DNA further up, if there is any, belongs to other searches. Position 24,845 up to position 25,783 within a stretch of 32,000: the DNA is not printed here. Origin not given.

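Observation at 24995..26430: Multi-TM protein with SEC-C tail next to an IPTL-CTERM cargo-like ORF: possible sorting pair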

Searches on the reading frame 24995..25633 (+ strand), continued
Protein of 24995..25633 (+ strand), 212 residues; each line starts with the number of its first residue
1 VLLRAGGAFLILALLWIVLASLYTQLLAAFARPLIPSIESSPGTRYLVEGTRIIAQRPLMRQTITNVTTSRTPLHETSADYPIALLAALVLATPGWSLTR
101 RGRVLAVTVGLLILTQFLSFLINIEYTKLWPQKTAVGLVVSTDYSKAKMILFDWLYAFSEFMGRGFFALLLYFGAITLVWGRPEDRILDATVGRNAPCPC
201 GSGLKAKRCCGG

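Call 13: search_protein_families(library=ncbifam, proteins=[L001:7529-8056:+, P0025, L001:4969-6423:+, L001:3830-4897:+, P0098, P0111, P0062, P0119, P0003, P0013], max_evalue=0.01)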
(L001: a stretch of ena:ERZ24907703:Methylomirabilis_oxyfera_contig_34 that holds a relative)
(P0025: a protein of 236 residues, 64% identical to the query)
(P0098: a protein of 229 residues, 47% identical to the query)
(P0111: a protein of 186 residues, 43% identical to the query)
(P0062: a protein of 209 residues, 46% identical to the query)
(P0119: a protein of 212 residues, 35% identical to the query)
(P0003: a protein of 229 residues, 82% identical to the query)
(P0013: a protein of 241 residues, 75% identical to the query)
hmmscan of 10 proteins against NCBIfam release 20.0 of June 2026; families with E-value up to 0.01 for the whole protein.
L001:7529-8056:+ (175 aa): 11 families
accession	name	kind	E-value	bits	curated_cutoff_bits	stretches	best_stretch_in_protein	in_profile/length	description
TIGR04177.1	exosort_XrtH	exception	4.3e-25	88.6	86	1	21-169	1-153/158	exosortase H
NF046081.1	exosort_XrtX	exception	2e-18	66.8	170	1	24-172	4-163/168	exosortase X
TIGR04144.1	archaeo_VPXXXP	exception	4.8e-15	55.8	150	1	64-170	44-152/156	archaeosortase B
TIGR04178.1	exo_archaeo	signature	3.1e-14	53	23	1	82-169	1-95/97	exosortase/archaeosortase family protein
TIGR04300.1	exosort_XrtM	exception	1.2e-10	42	125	1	49-165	28-138/150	exosortase family protein XrtM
TIGR04124.1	archaeo_artE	exception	1.5e-09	38.1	95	1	22-167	7-147/153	archaeosortase family protein ArtE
TIGR04293.1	archaeo_artF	exception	9.2e-08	32.3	150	1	48-160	34-148/166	archaeosortase family protein ArtF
TIGR04128.1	exoso_Fjoh_1448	exception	8.8e-07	29.3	90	1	80-171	81-172/174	exosortase family protein XrtF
TIGR04125.1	exosort_PGF_TRM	exception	7e-06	25.7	75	1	73-140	135-203/271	archaeosortase A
NF033505.2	paceosortase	exception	7.5e-06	26.1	80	1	31-167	9-144/167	pacearchaeosortase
NF046083.1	exosort_XrtY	exception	8.4e-06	25.8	160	1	33-163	41-163/168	exosortase Y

P0025 (236 aa): 7 families
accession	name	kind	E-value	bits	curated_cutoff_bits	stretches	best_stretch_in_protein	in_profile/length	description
NF004088.0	PRK05590.1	equivalog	2.1e-06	28.2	140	1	214-235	143-164/166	hypothetical protein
NF007704.0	PRK10396.1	equivalog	2.5e-06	27.6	149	1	192-234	177-219/221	hypothetical protein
TIGR04102.1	SWIM_PBPRA1643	hypoth_equivalog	7.2e-06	26.4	68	1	206-235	79-108/108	PBPRA1643 family SWIM/SEC-C metal-binding motif protein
NF002592.0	PRK02250.1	equivalog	2.2e-05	24.6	158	1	209-235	141-167/167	hypothetical protein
NF001213.0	PRK00183.1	equivalog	2.7e-05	24.3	158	1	210-235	128-153/157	hypothetical protein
NF002449.0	PRK01617.1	equivalog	3.8e-05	24.1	141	1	215-235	133-153/154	hypothetical protein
NF041730.1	XrtH_assoc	equivalog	0.00017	21.3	35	1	25-153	4-134/184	exosortase H-associated membrane protein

L001:4969-6423:+ (484 aa): 6 families
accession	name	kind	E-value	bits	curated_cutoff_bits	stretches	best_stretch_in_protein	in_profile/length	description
NF051851.1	AtpSerPepEprS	equivalog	3.4e-23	81.7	1700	1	275-398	451-571/988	autotransporter serine peptidase EprS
TIGR02601.1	autotrns_rpt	repeat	4.1e-13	48.8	19.85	1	275-306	1-32/32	beta strand repeat protein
TIGR04174.1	IPTL_CTERM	subfamily_domain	1.6e-07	31.4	20.5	1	454-479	1-26/27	IPTL-CTERM sorting domain-containing protein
NF033865.1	fusolisin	equivalog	1.4e-05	23.4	999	1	271-321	453-503/1006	fusolisin family autotransporter serine protease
NF011847.1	PRK15319.1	equivalog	0.00023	18.4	2249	1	271-419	1011-1161/2050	fibronectin-binding autotransporter adhesin ShdA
NF033207.2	midcut_by_XrtH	subfamily_domain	0.0003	20.9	45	1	440-480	21-63/175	midcut-by-XrtH protein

L001:3830-4897:+ (355 aa): 0 families

P0098 (229 aa): 1 family
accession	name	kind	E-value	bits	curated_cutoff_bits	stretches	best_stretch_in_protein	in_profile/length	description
NF041730.1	XrtH_assoc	equivalog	2.9e-06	27.1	35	1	31-203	2-176/184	exosortase H-associated membrane protein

P0111 (186 aa): 8 families
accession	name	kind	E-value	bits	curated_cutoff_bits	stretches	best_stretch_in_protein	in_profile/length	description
TIGR04102.1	SWIM_PBPRA1643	hypoth_equivalog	3.2e-08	34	68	1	155-181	82-108/108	PBPRA1643 family SWIM/SEC-C metal-binding motif protein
NF007704.0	PRK10396.1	equivalog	2.1e-07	31.2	149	1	154-180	193-219/221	hypothetical protein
NF002449.0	PRK01617.1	equivalog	1.1e-06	29.1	141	1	161-181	133-153/154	hypothetical protein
NF004088.0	PRK05590.1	equivalog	1.1e-06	29.1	140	1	161-182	144-165/166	hypothetical protein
NF041730.1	XrtH_assoc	equivalog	2e-06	27.6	35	1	47-130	85-163/184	exosortase H-associated membrane protein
NF001213.0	PRK00183.1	equivalog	3.3e-06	27.2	158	1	160-182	132-154/157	hypothetical protein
NF002592.0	PRK02250.1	equivalog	8.5e-06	26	158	1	160-181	146-167/167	hypothetical protein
NF002486.0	PRK01752.1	equivalog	0.0025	17.8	120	1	165-182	138-155/157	YchJ family protein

P0062 (209 aa): 7 families
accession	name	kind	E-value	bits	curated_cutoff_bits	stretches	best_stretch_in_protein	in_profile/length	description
NF004088.0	PRK05590.1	equivalog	6.8e-08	33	140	1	187-208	143-164/166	hypothetical protein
TIGR04102.1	SWIM_PBPRA1643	hypoth_equivalog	1.9e-07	31.5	68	1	183-207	83-107/108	PBPRA1643 family SWIM/SEC-C metal-binding motif protein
NF002449.0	PRK01617.1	equivalog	4.1e-06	27.2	141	1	188-208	133-153/154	hypothetical protein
NF001213.0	PRK00183.1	equivalog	4.8e-06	26.7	158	1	184-208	129-153/157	hypothetical protein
NF007704.0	PRK10396.1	equivalog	5.9e-06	26.4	149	1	182-207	194-219/221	hypothetical protein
NF002592.0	PRK02250.1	equivalog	9.9e-06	25.8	158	1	187-207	146-166/167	hypothetical protein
NF041730.1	XrtH_assoc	equivalog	8e-05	22.4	35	1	9-158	17-167/184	exosortase H-associated membrane protein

P0119 (212 aa): 7 families
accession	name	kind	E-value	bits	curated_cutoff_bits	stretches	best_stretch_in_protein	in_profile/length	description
NF004088.0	PRK05590.1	equivalog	7.2e-08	32.9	140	1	189-211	142-164/166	hypothetical protein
TIGR04102.1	SWIM_PBPRA1643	hypoth_equivalog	7.4e-08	32.8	68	1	186-211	83-108/108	PBPRA1643 family SWIM/SEC-C metal-binding motif protein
NF002449.0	PRK01617.1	equivalog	2.7e-06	27.8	141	1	191-211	133-153/154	hypothetical protein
NF002592.0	PRK02250.1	equivalog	1.6e-05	25.1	158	1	187-211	143-167/167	hypothetical protein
NF007704.0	PRK10396.1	equivalog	2.6e-05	24.3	149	1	188-210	197-219/221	hypothetical protein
NF041730.1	XrtH_assoc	equivalog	0.00018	21.3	35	1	14-128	3-123/184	exosortase H-associated membrane protein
NF001213.0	PRK00183.1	equivalog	0.00027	21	158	1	191-211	133-153/157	hypothetical protein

P0003 (229 aa): 7 families
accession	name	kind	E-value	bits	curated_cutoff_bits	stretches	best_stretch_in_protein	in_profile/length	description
NF004088.0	PRK05590.1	equivalog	1.3e-07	32.1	140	1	206-228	142-164/166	hypothetical protein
TIGR04102.1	SWIM_PBPRA1643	hypoth_equivalog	1.1e-06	29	68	1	199-228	79-108/108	PBPRA1643 family SWIM/SEC-C metal-binding motif protein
NF041730.1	XrtH_assoc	equivalog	1.3e-06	28.2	35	1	16-168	2-156/184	exosortase H-associated membrane protein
NF002592.0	PRK02250.1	equivalog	6.6e-06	26.3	158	1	204-228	143-167/167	hypothetical protein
NF002449.0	PRK01617.1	equivalog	6.7e-06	26.5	141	1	208-228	133-153/154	hypothetical protein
NF007704.0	PRK10396.1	equivalog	1.5e-05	25.1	149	1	207-227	199-219/221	hypothetical protein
NF001213.0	PRK00183.1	equivalog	2.2e-05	24.5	158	1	208-228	133-153/157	hypothetical protein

P0013 (241 aa): 7 families
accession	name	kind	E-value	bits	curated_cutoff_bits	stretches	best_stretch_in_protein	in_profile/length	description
TIGR04102.1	SWIM_PBPRA1643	hypoth_equivalog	6.6e-07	29.7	68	1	205-236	77-108/108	PBPRA1643 family SWIM/SEC-C metal-binding motif protein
NF004088.0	PRK05590.1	equivalog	7.2e-07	29.7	140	1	215-236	143-164/166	hypothetical protein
NF002449.0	PRK01617.1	equivalog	3.8e-06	27.4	141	1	214-236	131-153/154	hypothetical protein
NF002592.0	PRK02250.1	equivalog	1.8e-05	24.9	158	1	215-236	146-167/167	hypothetical protein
NF001213.0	PRK00183.1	equivalog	1.9e-05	24.8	158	1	216-237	133-154/157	hypothetical protein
NF007704.0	PRK10396.1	equivalog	2.2e-05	24.6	149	1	213-235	197-219/221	hypothetical protein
NF041730.1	XrtH_assoc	equivalog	0.00026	20.8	35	1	24-153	2-133/184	exosortase H-associated membrane protein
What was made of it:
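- On IPTL-CTERM sorting domain (TIGR04174 / PF18203): A ≥90% identical member of the same cluster (P0144, encoded in L001) scores 88.6 bits on TIGR04177 (cut-off 86) (call 13).
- The neighbouring enzyme in L001 scores 88.6 bits on TIGR04177 exosortase H (cut-off 86) (call 13).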

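Call 14: find_encoding_contigs(protein=P0001, flank=10000, max_places=6)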
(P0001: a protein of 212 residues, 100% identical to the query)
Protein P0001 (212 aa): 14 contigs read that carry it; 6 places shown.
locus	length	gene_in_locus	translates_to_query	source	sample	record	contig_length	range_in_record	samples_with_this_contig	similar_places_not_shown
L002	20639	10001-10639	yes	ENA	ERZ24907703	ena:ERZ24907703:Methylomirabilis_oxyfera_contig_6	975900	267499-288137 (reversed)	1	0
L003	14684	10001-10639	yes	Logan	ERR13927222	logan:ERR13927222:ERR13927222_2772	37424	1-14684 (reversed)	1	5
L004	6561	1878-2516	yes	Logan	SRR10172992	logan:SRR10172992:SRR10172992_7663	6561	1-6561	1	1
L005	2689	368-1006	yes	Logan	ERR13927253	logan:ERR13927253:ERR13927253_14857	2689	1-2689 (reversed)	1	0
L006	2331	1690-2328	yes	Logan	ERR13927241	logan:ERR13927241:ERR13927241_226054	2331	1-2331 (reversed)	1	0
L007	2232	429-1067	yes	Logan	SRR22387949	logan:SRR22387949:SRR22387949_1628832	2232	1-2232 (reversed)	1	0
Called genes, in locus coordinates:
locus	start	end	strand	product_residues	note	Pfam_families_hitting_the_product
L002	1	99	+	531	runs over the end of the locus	PF21760:SecD_1st, PF22599:SecDF_P1_head, PF02355:SecD_SecF_C, PF03176:MMPL (weak)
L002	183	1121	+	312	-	PF07549:Sec_GG (weak), PF02355:SecD_SecF_C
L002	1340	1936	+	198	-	PF13580:SIS_2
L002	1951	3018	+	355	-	PF00768:Peptidase_S11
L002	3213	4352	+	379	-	PF00633:HHH (faint), PF12826:HHH_2 (weak), PF14520:HHH_5, PF02481:DNA_processg_A, PF18306:LDcluster4, PF17782:WHD_DprA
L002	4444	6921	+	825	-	PF01751:Toprim, PF01131:Topoisom_bac, PF01396:Zn_ribbon_Top1, PF13408:Zn_ribbon_recom (faint), PF01396:Zn_ribbon_Top1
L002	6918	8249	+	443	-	PF01134:GIDA, PF01266:DAO (faint), PF12831:FAD_oxidored (faint), PF13450:NAD_binding_8 (weak)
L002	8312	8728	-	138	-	PF13470:PIN_3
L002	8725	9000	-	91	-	PF04014:MazE_antitoxin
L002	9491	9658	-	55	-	-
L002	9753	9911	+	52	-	-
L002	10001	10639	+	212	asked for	PF02810:SEC-C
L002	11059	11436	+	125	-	-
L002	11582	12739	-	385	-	PF13173:AAA_14, PF13401:AAA_22 (faint), PF13635:DUF4143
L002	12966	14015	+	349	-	PF13495:Phage_int_SAM_4 (faint), PF02899:Phage_int_SAM_1, PF00589:Phage_integrase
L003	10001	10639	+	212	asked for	PF02810:SEC-C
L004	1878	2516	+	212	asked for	PF02810:SEC-C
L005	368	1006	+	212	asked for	PF02810:SEC-C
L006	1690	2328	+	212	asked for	PF02810:SEC-C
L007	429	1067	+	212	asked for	PF02810:SEC-C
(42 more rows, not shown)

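Call 21: find_related_loci(query=A2, collection=genome_contigs, flank=10000)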
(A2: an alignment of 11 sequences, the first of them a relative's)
Query A2 (212 aa) in genome_contigs; peptide patterns used: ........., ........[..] (x = any residue, [..] = any of these).
600 stretches matched a pattern (row limit reached: there are more); 565 encode a relative of the query (tblastn E <= 1e-3); the best 80 are kept; 80 distinct loci.
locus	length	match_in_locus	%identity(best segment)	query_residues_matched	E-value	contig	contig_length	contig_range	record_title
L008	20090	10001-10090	67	182-211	3e-10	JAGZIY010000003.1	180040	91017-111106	MAG: Butyricicoccus pullicaecorum isolate L3_128_245G1_dasL3_128_245G1_concoct_10 L3_128_245G1_scaffold_8, whole genome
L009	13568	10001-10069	83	189-211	1e-8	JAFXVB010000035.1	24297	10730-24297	MAG: Alphaproteobacteria bacterium isolate RGIG6772 Sheep_Rumen-3__c1284266, whole genome shotgun sequence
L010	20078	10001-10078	73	186-211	1e-8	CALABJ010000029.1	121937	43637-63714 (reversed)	MAG TPA_asm: uncultured Clostridia bacterium isolate SRR6425820_bin.124_CONCOCT_v1.1_MAG genome assembly, contig: ERZ176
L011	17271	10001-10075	68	187-211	1e-8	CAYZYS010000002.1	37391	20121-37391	MAG TPA_asm: uncultured Bacteroides sp. isolate SRP222552_co1_483 genome assembly, contig: NODE_282_length_37391_cov_10.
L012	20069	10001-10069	78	189-211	2e-8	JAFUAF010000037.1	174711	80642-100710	MAG: Bacillota bacterium isolate RGIG4310 Roe_deer_Duodenum-2__c1161, whole genome shotgun sequence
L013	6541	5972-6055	57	184-211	1e-8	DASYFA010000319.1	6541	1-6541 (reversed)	MAG TPA_asm: Paenibacillus sp. isolate SMAG_U5001 k141_2793196, whole genome shotgun sequence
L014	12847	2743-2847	54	177-211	2e-8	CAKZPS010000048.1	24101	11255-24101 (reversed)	MAG TPA_asm: uncultured bacterium isolate SRR5214706_bin.38_CONCOCT_v1.1_MAG genome assembly, contig: ERZ1744544.1141, w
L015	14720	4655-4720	77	190-211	2e-8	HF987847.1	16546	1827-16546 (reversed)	Clostridium sp. CAG:590 genomic scaffold, scf306, whole genome shotgun sequence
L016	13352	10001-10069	78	189-211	2e-8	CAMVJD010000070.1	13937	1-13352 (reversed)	MAG TPA_asm: uncultured Eubacteriaceae bacterium isolate SRR8387718_bin.21_metaWRAP_v1.3_MAG genome assembly, contig: ER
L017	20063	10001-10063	86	191-211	2e-8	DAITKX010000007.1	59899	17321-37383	MAG TPA_asm: Bacillota bacterium isolate CTOTU53 NODE_316_length_59899_cov_3.249482, whole genome shotgun sequence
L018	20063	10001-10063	86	191-211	2e-8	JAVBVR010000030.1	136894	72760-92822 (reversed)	MAG: Anaerovoracaceae bacterium isolate ZNE14_Bin14 all_Scaff007440, whole genome shotgun sequence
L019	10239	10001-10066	77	190-211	2e-8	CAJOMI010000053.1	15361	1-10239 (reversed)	uncultured Lachnospiraceae bacterium isolate Reindeer_1_mag_77 genome assembly, contig: scaffold_11103, whole genome sho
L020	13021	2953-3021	74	189-211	3e-8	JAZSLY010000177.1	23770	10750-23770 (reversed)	MAG: Eubacteriales bacterium isolate T1900044556_TS20190022.MAGScoT_cleanbin_000015 SGB_302_k141_2684261, whole genome s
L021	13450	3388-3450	81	192-212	2e-8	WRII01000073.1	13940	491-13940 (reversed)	MAG: Peptococcaceae bacterium isolate Nt197P3bin37 Ga0082212_10007943, whole genome shotgun sequence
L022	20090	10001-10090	60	182-211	3e-8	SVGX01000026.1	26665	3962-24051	MAG: Clostridiales bacterium isolate SIG369 NODE_36158_length_26665_cov_1.438089, whole genome shotgun sequence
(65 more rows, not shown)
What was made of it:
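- Tried and rejected: The single genome_contigs scan with the full-length alignment (call 21) was swamped by the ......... pattern.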

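Call 24: find_related_loci(query=A3, collection=metagenome_contigs, flank=10000)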
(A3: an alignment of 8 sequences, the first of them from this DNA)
Query A3 (187 aa) in metagenome_contigs; peptide patterns used: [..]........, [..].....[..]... (x = any residue, [..] = any of these).
253 stretches matched a pattern; 69 encode a relative of the query (tblastn E <= 1e-3); 69 distinct loci.
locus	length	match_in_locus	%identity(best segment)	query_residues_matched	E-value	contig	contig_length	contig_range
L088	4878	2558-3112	82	2-186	4e-91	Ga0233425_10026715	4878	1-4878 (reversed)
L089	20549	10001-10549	80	2-184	2e-76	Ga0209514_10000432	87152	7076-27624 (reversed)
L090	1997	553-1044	83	23-186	5e-74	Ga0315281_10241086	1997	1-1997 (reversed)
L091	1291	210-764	62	1-185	1e-73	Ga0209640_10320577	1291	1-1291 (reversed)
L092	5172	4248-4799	65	1-184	5e-56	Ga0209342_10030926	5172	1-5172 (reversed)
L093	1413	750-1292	54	1-181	7e-55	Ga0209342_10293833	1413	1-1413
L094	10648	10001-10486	58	23-184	2e-50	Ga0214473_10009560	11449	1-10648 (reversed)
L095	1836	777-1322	57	1-182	7e-51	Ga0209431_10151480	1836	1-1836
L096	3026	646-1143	52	22-187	5e-46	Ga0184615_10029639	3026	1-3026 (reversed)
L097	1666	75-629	50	1-185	9e-43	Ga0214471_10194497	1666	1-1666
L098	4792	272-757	54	23-184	1e-40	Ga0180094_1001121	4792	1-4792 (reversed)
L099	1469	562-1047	55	23-184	4e-41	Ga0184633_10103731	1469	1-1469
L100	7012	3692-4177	54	23-184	5e-40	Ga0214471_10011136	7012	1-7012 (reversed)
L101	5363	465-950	54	23-184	9e-40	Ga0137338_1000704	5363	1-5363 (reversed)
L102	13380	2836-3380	58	1-185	1e-50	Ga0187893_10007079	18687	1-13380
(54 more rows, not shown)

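Call 40: list_cluster_members(proteins=[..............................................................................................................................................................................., P0025, P0001, P0121])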
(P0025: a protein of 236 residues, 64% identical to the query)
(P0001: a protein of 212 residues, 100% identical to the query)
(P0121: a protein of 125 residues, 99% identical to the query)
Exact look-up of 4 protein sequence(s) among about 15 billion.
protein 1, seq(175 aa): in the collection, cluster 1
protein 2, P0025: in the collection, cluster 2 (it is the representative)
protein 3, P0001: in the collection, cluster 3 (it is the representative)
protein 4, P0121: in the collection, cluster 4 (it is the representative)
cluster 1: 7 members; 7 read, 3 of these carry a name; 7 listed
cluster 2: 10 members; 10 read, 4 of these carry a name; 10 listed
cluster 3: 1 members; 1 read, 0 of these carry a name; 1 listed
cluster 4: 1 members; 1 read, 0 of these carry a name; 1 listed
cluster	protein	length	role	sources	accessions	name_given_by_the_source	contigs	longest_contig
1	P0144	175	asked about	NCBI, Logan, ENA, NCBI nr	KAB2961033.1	MAG: exosortase H [Candidatus Methylomirabilis oxygeniifera] | MAG: exosortase H [Candidatus Methylomirabilis oxyfera]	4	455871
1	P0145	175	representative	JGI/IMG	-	exosortase H (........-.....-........)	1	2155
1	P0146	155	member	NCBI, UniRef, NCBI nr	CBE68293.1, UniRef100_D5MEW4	membrane protein of unknown function [Candidatus Methylomirabilis oxygeniifera] | Exosortase H n=1 Tax=Methylomirabilis oxygeniifera TaxID=671143 RepID=D5MEW4_METO1 | membrane protein of unknown function [Candidatus Methylomirabilis oxyfera]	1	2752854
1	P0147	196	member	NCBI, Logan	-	-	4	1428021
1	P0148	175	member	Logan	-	-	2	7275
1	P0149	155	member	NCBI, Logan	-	-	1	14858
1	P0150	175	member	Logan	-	-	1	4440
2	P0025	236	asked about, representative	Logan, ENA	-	-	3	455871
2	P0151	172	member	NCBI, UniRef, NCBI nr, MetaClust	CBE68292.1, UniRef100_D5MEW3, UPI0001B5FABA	protein of unknown function [Candidatus Methylomirabilis oxygeniifera] | Uncharacterized protein n=1 Tax=Methylomirabilis oxygeniifera TaxID=671143 ... | protein of unknown function [Candidatus Methylomirabilis oxyfera]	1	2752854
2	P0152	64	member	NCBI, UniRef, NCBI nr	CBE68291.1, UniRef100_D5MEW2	protein of unknown function [Candidatus Methylomirabilis oxygeniifera] | Uncharacterized protein n=1 Tax=Methylomirabilis oxygeniifera TaxID=671143 ... | protein of unknown function [Candidatus Methylomirabilis oxyfera]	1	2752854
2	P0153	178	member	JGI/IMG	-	hypothetical protein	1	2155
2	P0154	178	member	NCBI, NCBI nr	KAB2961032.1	MAG: hypothetical protein F9K13_02295 [Candidatus Methylomirabilis oxygeniifera] | MAG: hypothetical protein F9K13_02295 [Candidatus Methylomirabilis oxyfera]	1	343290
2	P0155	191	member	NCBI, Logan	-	-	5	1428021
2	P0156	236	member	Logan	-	-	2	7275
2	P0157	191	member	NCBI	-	-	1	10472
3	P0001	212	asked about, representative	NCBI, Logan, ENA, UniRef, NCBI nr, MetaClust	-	-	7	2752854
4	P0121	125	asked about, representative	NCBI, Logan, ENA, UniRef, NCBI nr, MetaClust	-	-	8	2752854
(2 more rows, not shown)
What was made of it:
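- On IPTL-CTERM sorting domain (TIGR04174 / PF18203): CBE68293.1 / UniRef D5MEW4 'Exosortase H' is on the 2,752,854-bp contig (call 40).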
